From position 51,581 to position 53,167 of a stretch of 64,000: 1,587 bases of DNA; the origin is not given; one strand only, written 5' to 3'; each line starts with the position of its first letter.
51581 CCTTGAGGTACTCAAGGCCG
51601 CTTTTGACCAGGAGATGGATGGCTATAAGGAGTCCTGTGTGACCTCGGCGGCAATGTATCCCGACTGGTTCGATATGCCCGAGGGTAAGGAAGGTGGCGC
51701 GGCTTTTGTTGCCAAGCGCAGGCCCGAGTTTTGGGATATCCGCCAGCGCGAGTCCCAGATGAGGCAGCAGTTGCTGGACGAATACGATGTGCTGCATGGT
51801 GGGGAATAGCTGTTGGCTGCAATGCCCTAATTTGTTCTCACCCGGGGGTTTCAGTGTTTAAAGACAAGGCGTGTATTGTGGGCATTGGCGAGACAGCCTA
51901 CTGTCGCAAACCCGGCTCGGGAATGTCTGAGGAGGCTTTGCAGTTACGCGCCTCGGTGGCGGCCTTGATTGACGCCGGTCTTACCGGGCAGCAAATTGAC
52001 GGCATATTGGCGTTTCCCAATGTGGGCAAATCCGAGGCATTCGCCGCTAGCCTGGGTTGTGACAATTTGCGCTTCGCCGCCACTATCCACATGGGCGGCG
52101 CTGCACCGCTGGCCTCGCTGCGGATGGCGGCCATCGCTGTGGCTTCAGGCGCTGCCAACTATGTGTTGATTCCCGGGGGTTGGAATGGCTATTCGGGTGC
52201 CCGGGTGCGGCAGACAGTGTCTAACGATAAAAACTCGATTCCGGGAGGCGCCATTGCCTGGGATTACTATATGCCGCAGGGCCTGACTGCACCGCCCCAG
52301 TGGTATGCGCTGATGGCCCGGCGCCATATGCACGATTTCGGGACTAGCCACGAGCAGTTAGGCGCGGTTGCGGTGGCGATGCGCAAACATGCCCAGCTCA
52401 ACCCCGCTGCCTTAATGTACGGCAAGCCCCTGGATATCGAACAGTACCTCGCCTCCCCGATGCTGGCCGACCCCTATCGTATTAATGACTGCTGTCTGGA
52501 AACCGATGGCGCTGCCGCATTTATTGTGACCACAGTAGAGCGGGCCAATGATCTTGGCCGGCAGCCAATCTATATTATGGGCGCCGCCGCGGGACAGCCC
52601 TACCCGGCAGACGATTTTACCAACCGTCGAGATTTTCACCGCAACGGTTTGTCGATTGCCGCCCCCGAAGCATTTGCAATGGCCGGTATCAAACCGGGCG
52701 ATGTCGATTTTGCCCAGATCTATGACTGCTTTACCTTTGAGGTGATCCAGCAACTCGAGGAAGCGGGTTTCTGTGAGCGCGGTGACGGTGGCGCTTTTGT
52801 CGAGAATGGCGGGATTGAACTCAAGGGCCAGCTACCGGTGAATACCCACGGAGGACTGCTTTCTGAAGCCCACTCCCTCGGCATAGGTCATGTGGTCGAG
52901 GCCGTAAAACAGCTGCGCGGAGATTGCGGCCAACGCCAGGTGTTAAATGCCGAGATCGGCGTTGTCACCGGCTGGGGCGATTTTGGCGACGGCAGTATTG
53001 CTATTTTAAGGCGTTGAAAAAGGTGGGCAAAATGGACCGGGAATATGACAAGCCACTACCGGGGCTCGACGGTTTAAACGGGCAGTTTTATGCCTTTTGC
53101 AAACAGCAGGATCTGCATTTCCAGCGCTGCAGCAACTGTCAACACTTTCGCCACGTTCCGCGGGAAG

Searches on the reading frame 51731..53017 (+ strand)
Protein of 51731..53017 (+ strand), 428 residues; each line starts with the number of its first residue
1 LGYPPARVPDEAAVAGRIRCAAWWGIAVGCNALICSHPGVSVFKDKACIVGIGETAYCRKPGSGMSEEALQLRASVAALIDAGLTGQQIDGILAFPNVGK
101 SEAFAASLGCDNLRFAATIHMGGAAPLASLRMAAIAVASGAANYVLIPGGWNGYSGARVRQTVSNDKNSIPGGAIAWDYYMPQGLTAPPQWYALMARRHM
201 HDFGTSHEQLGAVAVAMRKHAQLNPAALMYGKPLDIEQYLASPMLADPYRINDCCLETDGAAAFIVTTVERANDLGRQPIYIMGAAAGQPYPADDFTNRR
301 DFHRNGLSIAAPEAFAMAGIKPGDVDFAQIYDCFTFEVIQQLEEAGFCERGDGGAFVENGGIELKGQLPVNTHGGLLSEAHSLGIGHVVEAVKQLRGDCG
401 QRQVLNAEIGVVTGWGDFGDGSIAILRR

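Call 8: search_protein_families(library=pfam, proteins=[window:51731-53017:+])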
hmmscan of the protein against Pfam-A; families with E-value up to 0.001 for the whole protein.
window:51731-53017:+ (428 aa): 2 families
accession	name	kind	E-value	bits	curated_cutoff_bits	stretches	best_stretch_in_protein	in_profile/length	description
PF22691.2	Thiolase_C_1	-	8.6e-45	152.4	28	1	295-421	8-136/144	Thiolase C-terminal domain-like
PF00108.29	Thiolase_N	-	0.00021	21.2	26.4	0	66-227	20-190/260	Thiolase, N-terminal domain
